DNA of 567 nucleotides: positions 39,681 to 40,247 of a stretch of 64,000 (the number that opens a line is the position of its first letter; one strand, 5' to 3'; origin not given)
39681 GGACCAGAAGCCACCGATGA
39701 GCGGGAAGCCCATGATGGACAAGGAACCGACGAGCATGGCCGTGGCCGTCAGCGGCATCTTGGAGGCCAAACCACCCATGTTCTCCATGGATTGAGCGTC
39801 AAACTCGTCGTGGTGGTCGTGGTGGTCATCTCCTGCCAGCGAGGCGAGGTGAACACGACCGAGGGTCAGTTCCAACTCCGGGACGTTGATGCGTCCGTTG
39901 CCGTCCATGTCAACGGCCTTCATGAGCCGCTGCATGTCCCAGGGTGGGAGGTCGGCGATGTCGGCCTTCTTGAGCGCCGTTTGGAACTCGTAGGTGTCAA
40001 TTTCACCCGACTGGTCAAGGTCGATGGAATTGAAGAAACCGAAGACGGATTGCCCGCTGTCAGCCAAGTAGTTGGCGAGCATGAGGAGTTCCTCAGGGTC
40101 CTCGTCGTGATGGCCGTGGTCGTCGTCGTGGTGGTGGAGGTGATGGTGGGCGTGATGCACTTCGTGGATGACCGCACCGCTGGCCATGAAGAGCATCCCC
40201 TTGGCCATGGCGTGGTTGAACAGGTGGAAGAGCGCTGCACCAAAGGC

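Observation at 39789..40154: Canonical EF-hand pair flanked by His-rich stretches inserted into NuoL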

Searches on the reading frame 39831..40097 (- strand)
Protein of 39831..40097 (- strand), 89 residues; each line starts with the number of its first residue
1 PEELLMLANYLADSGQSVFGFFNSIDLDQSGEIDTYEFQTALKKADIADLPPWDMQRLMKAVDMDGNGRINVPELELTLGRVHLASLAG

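Call 21: search_protein_representatives(protein=window:39831-40097:-)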
Query: 89 residues. Proteins with E-value up to 0.001 (for the whole library): 2421; up to 1e-10: 291; up to 1e-30: 8. The best 150 are listed.
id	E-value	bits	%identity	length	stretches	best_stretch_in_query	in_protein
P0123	9.4e-45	166.1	30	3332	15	9-74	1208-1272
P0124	1.3e-39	149.7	29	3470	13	11-75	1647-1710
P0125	2.3e-38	145.7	36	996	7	21-79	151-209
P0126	4.5e-37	141.6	34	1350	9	6-81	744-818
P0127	1.2e-35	137.1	28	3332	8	7-77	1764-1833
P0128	1.9e-32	126.9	76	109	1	6-83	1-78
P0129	5.1e-32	125.5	33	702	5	16-88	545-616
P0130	3.7e-31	122.8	91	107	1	4-75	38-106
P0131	7.0e-28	112.3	31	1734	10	14-84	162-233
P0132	1.8e-27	111.0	37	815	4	13-89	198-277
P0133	5.8e-27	109.4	30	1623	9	11-81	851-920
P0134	7.6e-27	109.0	28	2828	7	6-76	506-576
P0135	7.6e-27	109.0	61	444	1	2-85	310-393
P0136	9.6e-27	108.7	30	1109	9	14-75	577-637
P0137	1.7e-26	107.9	30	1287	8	9-80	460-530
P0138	3.4e-26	106.9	65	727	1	1-82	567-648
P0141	6.6e-25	102.8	60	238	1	1-87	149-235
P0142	1.0e-24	102.2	59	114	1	1-87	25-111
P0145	1.9e-24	101.4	56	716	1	2-86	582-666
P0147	5.3e-24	99.9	59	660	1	1-85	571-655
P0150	2.6e-23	97.7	61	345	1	3-79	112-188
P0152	6.4e-23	96.5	53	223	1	2-82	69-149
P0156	4.5e-22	93.8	39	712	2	6-77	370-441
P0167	1.2e-20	89.3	56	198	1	3-80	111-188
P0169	1.9e-20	88.6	55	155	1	3-79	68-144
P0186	7.4e-19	83.5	54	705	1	2-79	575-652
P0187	1.7e-18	82.4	51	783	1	1-83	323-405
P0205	5.9e-17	77.4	45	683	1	1-86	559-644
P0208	8.9e-17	76.9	48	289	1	2-81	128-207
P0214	1.8e-16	75.9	49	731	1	2-81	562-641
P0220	3.7e-16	74.9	50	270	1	2-79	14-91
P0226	5.8e-16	74.3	43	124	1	1-82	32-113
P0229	6.2e-16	74.2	43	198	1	1-82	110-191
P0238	2.9e-15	72.1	44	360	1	2-82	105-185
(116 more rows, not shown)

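Call 22: search_protein_families(library=pfam, proteins=[P0138, P0145, P0147, P0186, P0205, P0214, P0187, P0135, P0141, P0156], max_evalue=0.0001)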
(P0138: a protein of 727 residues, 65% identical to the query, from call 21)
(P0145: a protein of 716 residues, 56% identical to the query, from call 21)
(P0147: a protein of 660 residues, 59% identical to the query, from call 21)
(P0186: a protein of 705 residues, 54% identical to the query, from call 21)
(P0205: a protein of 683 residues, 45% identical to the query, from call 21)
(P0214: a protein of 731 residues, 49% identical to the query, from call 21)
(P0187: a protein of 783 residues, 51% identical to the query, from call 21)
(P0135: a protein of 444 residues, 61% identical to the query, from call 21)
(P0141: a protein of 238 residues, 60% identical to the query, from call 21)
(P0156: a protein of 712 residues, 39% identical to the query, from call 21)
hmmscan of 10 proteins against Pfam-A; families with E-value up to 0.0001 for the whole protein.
P0138 (727 aa): 5 families
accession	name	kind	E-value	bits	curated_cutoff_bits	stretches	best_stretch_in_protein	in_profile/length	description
PF00036.39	EF-hand_1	-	1.2e-06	28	25.4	0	585-610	3-28/29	EF hand domain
PF13202.12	EF-hand_5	-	3.8e-06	26.6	25.9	0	587-606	4-23/25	EF hand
PF02037.33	SAP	-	6.5e-06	26.1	23.9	1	694-726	2-34/37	SAP domain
PF13405.12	EF-hand_6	-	7.2e-06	25.7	25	0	586-610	4-28/30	EF-hand domain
PF13499.12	EF-hand_7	-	2.4e-05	25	30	1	584-641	4-62/67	EF-hand domain pair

P0145 (716 aa): 5 families
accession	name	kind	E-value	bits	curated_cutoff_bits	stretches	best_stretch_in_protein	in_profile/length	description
PF02037.33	SAP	-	8.1e-09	35.3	23.9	1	682-715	1-34/37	SAP domain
PF13499.12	EF-hand_7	-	5e-08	33.6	30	1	596-655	2-62/67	EF-hand domain pair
PF13405.12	EF-hand_6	-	2.9e-07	30.1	25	0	598-623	2-27/30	EF-hand domain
PF00036.39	EF-hand_1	-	4.7e-07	29.3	25.4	0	600-624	4-28/29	EF hand domain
PF13202.12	EF-hand_5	-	5.1e-06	26.2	25.9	0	601-620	4-23/25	EF hand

P0147 (660 aa): 4 families
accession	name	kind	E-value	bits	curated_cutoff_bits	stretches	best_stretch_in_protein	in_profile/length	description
PF13499.12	EF-hand_7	-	7e-08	33.2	30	1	586-644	2-61/67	EF-hand domain pair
PF13202.12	EF-hand_5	-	9e-08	31.7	25.9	0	591-610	4-23/25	EF hand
PF13405.12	EF-hand_6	-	3.8e-07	29.7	25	0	590-613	4-27/30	EF-hand domain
PF00036.39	EF-hand_1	-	6.3e-07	28.9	25.4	0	590-613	4-27/29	EF hand domain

P0186 (705 aa): 5 families
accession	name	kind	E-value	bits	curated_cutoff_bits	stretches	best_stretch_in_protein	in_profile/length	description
PF02037.33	SAP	-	1.2e-09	38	23.9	1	671-704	1-34/37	SAP domain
PF13202.12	EF-hand_5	-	9.1e-09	34.8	25.9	0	593-613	3-23/25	EF hand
PF00036.39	EF-hand_1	-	9.7e-08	31.5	25.4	0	593-617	4-28/29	EF hand domain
PF13405.12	EF-hand_6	-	2.2e-05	24.2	25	0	593-616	4-27/30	EF-hand domain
PF13499.12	EF-hand_7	-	8.1e-05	23.3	30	0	593-649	6-63/67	EF-hand domain pair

P0205 (683 aa): 4 families
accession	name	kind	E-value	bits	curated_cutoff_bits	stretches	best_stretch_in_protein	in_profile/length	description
PF02037.33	SAP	-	1.2e-09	38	23.9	1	650-681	1-32/37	SAP domain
PF00036.39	EF-hand_1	-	5.6e-07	29.1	25.4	0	578-603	4-29/29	EF hand domain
PF13499.12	EF-hand_7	-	6.6e-07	30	30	1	579-633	7-62/67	EF-hand domain pair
PF13405.12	EF-hand_6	-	9.5e-05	22.3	25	0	578-602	4-28/30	EF-hand domain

P0214 (731 aa): 2 families
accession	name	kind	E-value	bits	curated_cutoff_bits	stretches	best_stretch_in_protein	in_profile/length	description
PF02037.33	SAP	-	1.3e-09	37.9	23.9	1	698-731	2-35/37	SAP domain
PF13405.12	EF-hand_6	-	7.5e-05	22.6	25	0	580-603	4-27/30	EF-hand domain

P0187 (783 aa): 4 families
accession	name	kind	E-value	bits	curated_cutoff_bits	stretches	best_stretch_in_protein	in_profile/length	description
PF01496.24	V_ATPase_I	-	7.7e-30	104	30.7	2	676-772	715-813/815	V-type ATPase 116kDa subunit family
PF13499.12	EF-hand_7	-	2.1e-06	28.4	30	1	339-396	3-61/67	EF-hand domain pair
PF00036.39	EF-hand_1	-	2.3e-06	27.2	25.4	0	341-366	3-28/29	EF hand domain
PF13202.12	EF-hand_5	-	6e-06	25.9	25.9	0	381-397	5-21/25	EF hand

P0135 (444 aa): 6 families
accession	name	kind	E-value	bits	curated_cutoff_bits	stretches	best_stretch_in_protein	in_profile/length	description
PF13499.12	EF-hand_7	-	1e-09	39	30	1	325-383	3-62/67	EF-hand domain pair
PF00036.39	EF-hand_1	-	4.8e-08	32.5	25.4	0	328-352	4-28/29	EF hand domain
PF13405.12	EF-hand_6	-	2e-07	30.6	25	0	326-351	2-27/30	EF-hand domain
PF13202.12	EF-hand_5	-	7.9e-06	25.6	25.9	0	329-348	4-23/25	EF hand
PF13833.12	EF-hand_8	-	1.3e-05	25.3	28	1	338-381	2-45/54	EF-hand domain pair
PF02037.33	SAP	-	1.3e-05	25.1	23.9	1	411-439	2-30/37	SAP domain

P0141 (238 aa): 5 families
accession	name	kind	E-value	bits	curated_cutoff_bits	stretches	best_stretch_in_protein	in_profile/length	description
PF13499.12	EF-hand_7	-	2.8e-09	37.6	30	1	164-222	2-61/67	EF-hand domain pair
PF13202.12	EF-hand_5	-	3.8e-08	32.9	25.9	0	169-188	4-23/25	EF hand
PF00036.39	EF-hand_1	-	4.2e-08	32.6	25.4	0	168-191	4-27/29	EF hand domain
PF13405.12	EF-hand_6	-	5.7e-08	32.3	25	0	168-191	4-27/30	EF-hand domain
PF13833.12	EF-hand_8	-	6.1e-05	23.1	28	0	160-186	21-47/54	EF-hand domain pair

P0156 (712 aa): 6 families
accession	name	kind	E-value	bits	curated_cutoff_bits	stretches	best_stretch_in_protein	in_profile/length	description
PF00036.39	EF-hand_1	-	5.1e-19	66.8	25.4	0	84-109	2-27/29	EF hand domain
PF13405.12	EF-hand_6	-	4.7e-16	57.4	25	0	86-110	4-28/30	EF-hand domain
PF13499.12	EF-hand_7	-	3.2e-15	56.7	30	2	85-141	5-62/67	EF-hand domain pair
PF13833.12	EF-hand_8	-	8.4e-11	41.9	28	0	96-138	2-44/54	EF-hand domain pair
PF13202.12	EF-hand_5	-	6.2e-09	35.4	25.9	0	86-106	3-23/25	EF hand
PF12773.13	DZR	-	1.9e-07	31.6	27.3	1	11-61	1-45/45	Double zinc ribbon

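Call 26: find_homologous_proteins(query=P0187, region=270-450)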
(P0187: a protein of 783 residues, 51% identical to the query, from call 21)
Query P0187, residues 270-450 (181 aa): 303 proteins with E <= 0.001 among 746 candidates; the best 120 are listed.
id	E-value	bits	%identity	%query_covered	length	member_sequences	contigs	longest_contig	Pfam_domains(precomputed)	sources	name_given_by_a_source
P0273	1.5e-115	402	100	100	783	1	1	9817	PF01496.25,PF13499.13,PF13202.13,PF00036.39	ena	-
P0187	1.5e-115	402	100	100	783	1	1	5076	PF01496.25,PF13499.13,PF13202.13,PF00036.39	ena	-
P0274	8.3e-115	399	99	100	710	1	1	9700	PF01496.25,PF13499.13,PF13202.13,PF00036.39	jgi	-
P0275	9.9e-115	399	99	100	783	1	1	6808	PF01496.25,PF13499.13,PF13202.13,PF00036.39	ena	-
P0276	1.0e-114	399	99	100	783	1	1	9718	PF01496.25,PF13499.13,PF13202.13,PF00036.39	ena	-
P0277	1.0e-114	399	99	100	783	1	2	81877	PF01496.25,PF13499.13,PF13202.13,PF00036.39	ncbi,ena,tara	tara:strand:+ start:443 stop:2794 length:2352 start_codon:yes stop_codon:yes gene_type:complete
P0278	1.0e-114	399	99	100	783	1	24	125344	PF01496.25,PF13499.13,PF13202.13,PF00036.39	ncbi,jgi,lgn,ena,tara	tara:strand:- start:60 stop:2411 length:2352 start_codon:yes stop_codon:yes gene_type:complete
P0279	1.0e-114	399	99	100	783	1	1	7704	PF01496.25,PF13499.13,PF13202.13,PF00036.39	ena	-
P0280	1.0e-114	399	99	100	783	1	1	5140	PF01496.25,PF13499.13,PF13202.13,PF00036.39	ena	-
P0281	1.0e-114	399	99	100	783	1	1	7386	PF01496.25,PF13499.13,PF13202.13,PF00036.39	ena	-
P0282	1.0e-114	399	99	100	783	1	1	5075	PF01496.25,PF13499.13,PF13202.13,PF00036.39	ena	-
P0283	1.0e-114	399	99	100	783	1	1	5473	PF01496.25,PF13499.13,PF13202.13,PF00036.39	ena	-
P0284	1.0e-114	399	99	100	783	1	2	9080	PF01496.25,PF13499.13,PF13202.13,PF00036.39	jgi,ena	-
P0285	1.0e-114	399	99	100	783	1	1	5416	PF01496.25,PF13499.13,PF13202.13,PF00036.39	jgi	-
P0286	3.2e-114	397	99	100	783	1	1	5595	PF01496.25,PF13499.13,PF13202.13,PF00036.39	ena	-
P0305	1.6e-100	353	87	100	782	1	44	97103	PF01496.25,PF13202.13,PF00036.39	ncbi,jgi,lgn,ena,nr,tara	ncbi:MAG TPA: hypothetical protein D7I06_05255 [Candidatus Poseidoniales archaeon]|nr:MAG TPA: hypot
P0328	2.7e-95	336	83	100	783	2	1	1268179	PF01496.25,PF13499.13,PF00036.39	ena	-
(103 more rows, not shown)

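Call 29: search_solved_structures(query=P0138, max_evalue=1)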
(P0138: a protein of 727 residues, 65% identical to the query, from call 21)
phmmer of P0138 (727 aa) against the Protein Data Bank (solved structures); distinct sequences matched with E-value up to 1: 227 (the best 60 are shown).
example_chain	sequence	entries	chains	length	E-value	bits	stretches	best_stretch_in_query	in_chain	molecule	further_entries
3kf9_A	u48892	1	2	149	2.6e-05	26.1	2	579-641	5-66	Caltractin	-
3pm8_A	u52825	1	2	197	2.8e-05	26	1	575-644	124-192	Calcium-dependent protein kinase 2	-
5zor_A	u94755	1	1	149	6.1e-05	24.8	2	581-649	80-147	Centrin, putative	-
7jtk_M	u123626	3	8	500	0.00014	23.6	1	572-641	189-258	Flagellar radial spoke protein 7 | Radial spoke protein 7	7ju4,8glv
1y6w_A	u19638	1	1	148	0.00015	23.5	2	582-641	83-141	Calmodulin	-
4mvf_A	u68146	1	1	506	0.0003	22.6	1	575-648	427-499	Calcium-dependent protein kinase 2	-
1ahr_A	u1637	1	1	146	0.0004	22.2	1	555-641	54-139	CALMODULIN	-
2k0j_A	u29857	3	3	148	0.00041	22.1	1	567-641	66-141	calmodulin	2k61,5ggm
6dah_A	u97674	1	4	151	0.00048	21.9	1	567-641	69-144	Calmodulin-1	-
2doq_A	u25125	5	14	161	0.00053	21.7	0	586-640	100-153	Cell division control protein 31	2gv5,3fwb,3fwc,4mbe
3u0k_A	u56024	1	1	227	0.00057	21.6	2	561-641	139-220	RCaMP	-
9kui_C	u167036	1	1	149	0.00058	21.6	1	567-641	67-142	Calmodulin-1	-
6u3a_A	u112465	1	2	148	0.0006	21.6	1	563-641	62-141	Calmodulin-1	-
6daf_A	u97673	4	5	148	0.00067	21.4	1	563-641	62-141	Calmodulin-1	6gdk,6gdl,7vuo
6hcs_A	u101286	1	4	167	0.00071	21.3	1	561-656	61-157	Calmodulin-1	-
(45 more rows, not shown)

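Call 31: find_encoding_contigs(protein=P0328, flank=10000, max_places=2)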
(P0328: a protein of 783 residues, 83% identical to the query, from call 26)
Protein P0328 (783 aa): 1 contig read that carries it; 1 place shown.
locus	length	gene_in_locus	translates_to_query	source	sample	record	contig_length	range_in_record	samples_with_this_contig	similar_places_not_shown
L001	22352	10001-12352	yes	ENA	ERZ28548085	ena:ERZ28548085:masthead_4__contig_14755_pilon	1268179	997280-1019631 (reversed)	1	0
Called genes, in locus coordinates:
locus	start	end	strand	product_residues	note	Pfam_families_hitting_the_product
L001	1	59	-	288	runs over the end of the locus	-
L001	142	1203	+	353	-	PF02628:COX15-CtaA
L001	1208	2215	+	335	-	PF01040:UbiA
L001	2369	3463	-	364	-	-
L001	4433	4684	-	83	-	-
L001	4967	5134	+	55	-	-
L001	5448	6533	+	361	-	PF00932:LTD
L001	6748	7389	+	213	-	PF06745:ATPase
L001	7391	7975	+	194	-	PF06745:ATPase (faint), PF23365:DUF7090 (weak)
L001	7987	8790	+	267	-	PF06745:ATPase, PF23442:DUF7125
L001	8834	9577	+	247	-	PF01209:Ubie_methyltran, PF13489:Methyltransf_23, PF13847:Methyltransf_31, PF08241:Methyltransf_11, PF08242:Methyltransf_12, PF13649:Methyltransf_25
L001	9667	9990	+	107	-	-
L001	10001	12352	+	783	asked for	PF01496:V_ATPase_I (weak), PF13499:EF-hand_7 (weak), PF00036:EF-hand_1 (faint), PF01496:V_ATPase_I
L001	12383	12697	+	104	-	-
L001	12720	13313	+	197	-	PF01991:vATP-synt_E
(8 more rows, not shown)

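Call 33: search_protein_families(library=pfam, proteins=[P0150, P0152, P0208, P0220, P0238, P0229, P0167, P0169, P0226, P0142], max_evalue=0.001)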
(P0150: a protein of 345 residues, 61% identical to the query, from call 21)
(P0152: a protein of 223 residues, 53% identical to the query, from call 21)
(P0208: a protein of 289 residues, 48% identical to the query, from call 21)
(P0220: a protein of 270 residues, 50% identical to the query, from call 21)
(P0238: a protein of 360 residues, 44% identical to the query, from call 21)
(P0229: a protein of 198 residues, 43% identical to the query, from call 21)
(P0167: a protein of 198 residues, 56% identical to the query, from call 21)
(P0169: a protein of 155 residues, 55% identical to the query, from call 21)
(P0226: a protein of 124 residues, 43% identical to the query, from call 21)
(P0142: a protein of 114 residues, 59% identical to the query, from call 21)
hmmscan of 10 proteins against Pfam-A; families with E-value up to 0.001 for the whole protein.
P0150 (345 aa): 5 families
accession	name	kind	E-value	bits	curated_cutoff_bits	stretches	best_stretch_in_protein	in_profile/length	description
PF13202.12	EF-hand_5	-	4.2e-09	35.9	25.9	0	170-184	7-21/25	EF hand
PF13499.12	EF-hand_7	-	3.5e-07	30.9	30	1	128-183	5-61/67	EF-hand domain pair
PF00036.39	EF-hand_1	-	4.4e-07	29.4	25.4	0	129-153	4-28/29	EF hand domain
PF13405.12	EF-hand_6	-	1.2e-06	28.2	25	0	129-152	4-27/30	EF-hand domain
PF11731.14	Cdd1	-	0.00042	20.9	25.5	1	275-309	3-37/86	Pathogenicity locus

P0152 (223 aa): 8 families
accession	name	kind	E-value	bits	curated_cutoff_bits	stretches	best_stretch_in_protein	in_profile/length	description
PF13499.12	EF-hand_7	-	1.4e-08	35.4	30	1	85-142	4-62/67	EF-hand domain pair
PF02037.33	SAP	-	1.8e-08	34.2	23.9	1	190-221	2-33/37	SAP domain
PF00036.39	EF-hand_1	-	2.1e-08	33.6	25.4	1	87-111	4-28/29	EF hand domain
PF13405.12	EF-hand_6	-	9.2e-08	31.6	25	1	87-111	4-28/30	EF-hand domain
PF13202.12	EF-hand_5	-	1.1e-06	28.2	25.9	0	128-142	7-21/25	EF hand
PF07498.18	Rho_N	-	3.5e-06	27.3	24.9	1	189-223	1-37/43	Rho termination factor, N-terminal domain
PF13833.12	EF-hand_8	-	1.6e-05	24.9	28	0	80-110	22-52/54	EF-hand domain pair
PF18953.6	SAP_new25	-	5.3e-05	23.2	26.3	1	195-221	10-36/51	SAP domain-containing new25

P0208 (289 aa): 6 families
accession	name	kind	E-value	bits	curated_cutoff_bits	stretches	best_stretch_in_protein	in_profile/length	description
PF02037.33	SAP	-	1.4e-10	41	23.9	1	256-289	2-35/37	SAP domain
PF18953.6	SAP_new25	-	8.2e-06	25.8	26.3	1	261-288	10-37/51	SAP domain-containing new25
PF13405.12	EF-hand_6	-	1.7e-05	24.6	25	0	146-169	4-27/30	EF-hand domain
PF00036.39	EF-hand_1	-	2.8e-05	23.8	25.4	0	182-201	3-22/29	EF hand domain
PF13499.12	EF-hand_7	-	4.2e-05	24.3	30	1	147-201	7-62/67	EF-hand domain pair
PF07498.18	Rho_N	-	0.00071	19.9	24.9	0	255-289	1-37/43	Rho termination factor, N-terminal domain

P0220 (270 aa): 4 families
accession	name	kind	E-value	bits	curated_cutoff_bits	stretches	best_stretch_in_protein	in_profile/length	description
PF13499.12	EF-hand_7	-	4.5e-08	33.8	30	1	32-87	6-62/67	EF-hand domain pair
PF00036.39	EF-hand_1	-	2e-07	30.5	25.4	0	67-91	2-26/29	EF hand domain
PF13405.12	EF-hand_6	-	7.7e-07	28.8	25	0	32-56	4-28/30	EF-hand domain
PF13202.12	EF-hand_5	-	8.9e-06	25.4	25.9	0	68-90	2-24/25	EF hand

P0238 (360 aa): 5 families
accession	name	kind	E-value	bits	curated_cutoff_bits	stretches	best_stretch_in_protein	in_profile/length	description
PF13499.12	EF-hand_7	-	3.5e-10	40.5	30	1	124-177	7-61/67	EF-hand domain pair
PF00036.39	EF-hand_1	-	4.6e-10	38.8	25.4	1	157-184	1-28/29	EF hand domain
PF13405.12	EF-hand_6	-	5.8e-09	35.4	25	0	123-147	4-28/30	EF-hand domain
PF13202.12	EF-hand_5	-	4e-08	32.8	25.9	0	163-180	6-23/25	EF hand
PF13833.12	EF-hand_8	-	0.00054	20.1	28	0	133-176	2-45/54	EF-hand domain pair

P0229 (198 aa): 5 families
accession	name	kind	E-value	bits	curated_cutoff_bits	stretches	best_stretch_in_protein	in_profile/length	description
PF13202.12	EF-hand_5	-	1.2e-10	40.8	25.9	2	129-149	3-23/25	EF hand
PF00036.39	EF-hand_1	-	3.4e-09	36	25.4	1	129-153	4-28/29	EF hand domain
PF13499.12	EF-hand_7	-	7.1e-07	29.9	30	1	127-184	4-62/67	EF-hand domain pair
PF13833.12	EF-hand_8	-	1.4e-06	28.4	28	0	122-148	22-48/54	EF-hand domain pair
PF13405.12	EF-hand_6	-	1.5e-06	27.8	25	0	129-153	4-28/30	EF-hand domain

P0167 (198 aa): 5 families
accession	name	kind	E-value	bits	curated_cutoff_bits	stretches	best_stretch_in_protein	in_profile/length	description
PF13202.12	EF-hand_5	-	9.6e-09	34.8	25.9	0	128-147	3-22/25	EF hand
PF00036.39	EF-hand_1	-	1.8e-08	33.8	25.4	0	162-189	1-28/29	EF hand domain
PF13405.12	EF-hand_6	-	7.2e-08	32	25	0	128-152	4-28/30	EF-hand domain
PF13499.12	EF-hand_7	-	3.1e-07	31.1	30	1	126-182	4-61/67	EF-hand domain pair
PF13833.12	EF-hand_8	-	0.00025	21.2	28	0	123-146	24-47/54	EF-hand domain pair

P0169 (155 aa): 5 families
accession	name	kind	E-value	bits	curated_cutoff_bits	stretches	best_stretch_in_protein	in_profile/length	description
PF13202.12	EF-hand_5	-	1.7e-08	34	25.9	1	85-104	3-22/25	EF hand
PF13405.12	EF-hand_6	-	1.8e-07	30.7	25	1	85-109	4-28/30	EF-hand domain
PF13499.12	EF-hand_7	-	2.5e-07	31.4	30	1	83-140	4-62/67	EF-hand domain pair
PF00036.39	EF-hand_1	-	3.3e-07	29.8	25.4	0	85-109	4-28/29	EF hand domain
PF13833.12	EF-hand_8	-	0.00025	21.2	28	0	79-103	23-47/54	EF-hand domain pair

P0226 (124 aa): 5 families
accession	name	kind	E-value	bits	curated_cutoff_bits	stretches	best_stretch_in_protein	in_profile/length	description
PF13202.12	EF-hand_5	-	2.2e-10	40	25.9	2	51-71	3-23/25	EF hand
PF00036.39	EF-hand_1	-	1.5e-09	37.2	25.4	1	51-75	4-28/29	EF hand domain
PF13499.12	EF-hand_7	-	3e-09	37.6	30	1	49-106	4-62/67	EF-hand domain pair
PF13833.12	EF-hand_8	-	7e-07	29.3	28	0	44-70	22-48/54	EF-hand domain pair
PF13405.12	EF-hand_6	-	1.2e-06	28.1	25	0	51-75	4-28/30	EF-hand domain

P0142 (114 aa): 5 families
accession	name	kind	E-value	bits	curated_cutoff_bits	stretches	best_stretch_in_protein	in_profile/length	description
PF13499.12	EF-hand_7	-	3.3e-10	40.6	30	1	40-98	2-61/67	EF-hand domain pair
PF13202.12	EF-hand_5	-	3.5e-09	36.1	25.9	1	45-64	4-23/25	EF hand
PF00036.39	EF-hand_1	-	5.8e-09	35.3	25.4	0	44-67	4-27/29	EF hand domain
PF13405.12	EF-hand_6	-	6.8e-09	35.1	25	1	44-67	4-27/30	EF-hand domain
PF13833.12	EF-hand_8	-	5.3e-06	26.5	28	0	36-62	21-47/54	EF-hand domain pair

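Call 37: find_encoding_contigs(protein=P0150, flank=8000, max_places=3)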
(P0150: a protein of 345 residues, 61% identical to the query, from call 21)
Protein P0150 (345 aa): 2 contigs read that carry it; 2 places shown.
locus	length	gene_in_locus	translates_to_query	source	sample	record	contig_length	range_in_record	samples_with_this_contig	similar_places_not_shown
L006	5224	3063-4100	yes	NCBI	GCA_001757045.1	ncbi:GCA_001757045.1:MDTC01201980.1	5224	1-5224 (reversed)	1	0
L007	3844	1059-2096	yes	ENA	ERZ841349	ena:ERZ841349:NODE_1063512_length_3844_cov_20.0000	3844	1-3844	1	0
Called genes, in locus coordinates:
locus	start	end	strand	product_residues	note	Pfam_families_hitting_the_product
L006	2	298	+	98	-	?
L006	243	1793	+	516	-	PF00146:NADHdh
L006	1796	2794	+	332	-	PF13183:Fer4_8 (faint), PF13187:Fer4_9 (faint), PF14697:Fer4_21 (faint), PF12797:Fer4_2 (faint), PF12800:Fer4_4 (faint), PF13237:Fer4_10 (faint), PF12838:Fer4_7 (faint), PF00037:Fer4 (weak), +1 more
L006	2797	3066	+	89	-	PF00499:Oxidored_q3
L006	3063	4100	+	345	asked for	PF00036:EF-hand_1 (faint), PF13202:EF-hand_5 (faint), PF13405:EF-hand_6 (faint), PF13499:EF-hand_7 (weak)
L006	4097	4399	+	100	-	PF00420:Oxidored_q2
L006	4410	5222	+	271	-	?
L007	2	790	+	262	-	?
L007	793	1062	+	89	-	PF00499:Oxidored_q3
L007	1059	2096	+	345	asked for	PF00036:EF-hand_1 (faint), PF13202:EF-hand_5 (faint), PF13405:EF-hand_6 (faint), PF13499:EF-hand_7 (weak)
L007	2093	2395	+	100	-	PF00420:Oxidored_q2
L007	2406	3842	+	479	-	?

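Call 63: search_protein_families(library=ncbifam, proteins=[P0138, P0150, P0220, P0238], max_evalue=0.1)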
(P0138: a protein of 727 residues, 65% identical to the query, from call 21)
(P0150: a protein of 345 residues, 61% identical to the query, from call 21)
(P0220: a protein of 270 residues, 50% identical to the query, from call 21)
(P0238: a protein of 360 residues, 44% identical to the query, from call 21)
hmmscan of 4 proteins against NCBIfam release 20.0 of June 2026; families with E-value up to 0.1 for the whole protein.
P0138 (727 aa): 1 family
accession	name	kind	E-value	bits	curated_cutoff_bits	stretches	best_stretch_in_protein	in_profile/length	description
NF041410.1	XopAW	subfamily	3.6e-06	26.9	120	1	579-651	23-168/235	XopAW family type III secretion system calcium-binding effector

P0150 (345 aa): 12 families
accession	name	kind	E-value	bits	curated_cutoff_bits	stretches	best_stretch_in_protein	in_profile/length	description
NF009040.0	PRK12373.1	equivalog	6.1e-20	72.3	514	1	199-344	244-388/400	NADH-quinone oxidoreductase subunit E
NF008966.0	PRK12311.1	equivalog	3.8e-14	52.6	526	1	247-340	241-330/334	30S ribosomal protein S2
NF008915.0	PRK12278.1-1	equivalog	5.8e-12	46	281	1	270-340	145-214/216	50S ribosomal protein L21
NF045508.1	PhasinPhaH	equivalog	1.5e-11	44.9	250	1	202-339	102-231/234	phasin PhaH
NF008916.0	PRK12278.1-4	equivalog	2.7e-11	43.7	193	1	246-339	128-221/223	50S ribosomal protein L21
NF041410.1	XopAW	subfamily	4.5e-08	33.2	120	1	122-203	23-100/235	XopAW family type III secretion system calcium-binding effector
TIGR03491.1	TIGR03491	subfamily_domain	0.00098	18.2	97.45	1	215-315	155-249/462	TM0106 family RecB-like putative nuclease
NF005163.0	PRK06638.1-3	equivalog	0.014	14.8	174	1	12-88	101-182/203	NADH-quinone oxidoreductase subunit J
NF045487.1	ASRP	equivalog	0.027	13.1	300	1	198-317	375-481/593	archaea-specific SMC-related protein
NF033542.1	transpos_IS110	equivalog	0.036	13.2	140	1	219-291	171-233/343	IS110 family RNA-guided transposase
NF002677.0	PRK02406.1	equivalog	0.073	12.2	256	0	279-309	181-211/357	DNA polymerase IV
TIGR03346.1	chaperone_ClpB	equivalog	0.091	11.1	1232.1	1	203-286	413-496/853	ATP-dependent chaperone ClpB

P0220 (270 aa): 1 family
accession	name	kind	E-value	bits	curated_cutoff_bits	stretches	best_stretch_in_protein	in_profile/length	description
NF041410.1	XopAW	subfamily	4.8e-05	23.3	120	1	29-91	27-89/235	XopAW family type III secretion system calcium-binding effector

P0238 (360 aa): 1 family
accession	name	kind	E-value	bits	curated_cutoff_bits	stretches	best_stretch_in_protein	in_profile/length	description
TIGR03648.1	Na_symport_lg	subfamily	0.082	11.3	320.75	0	138-180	297-343/547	VC_2705 family sodium/solute symporter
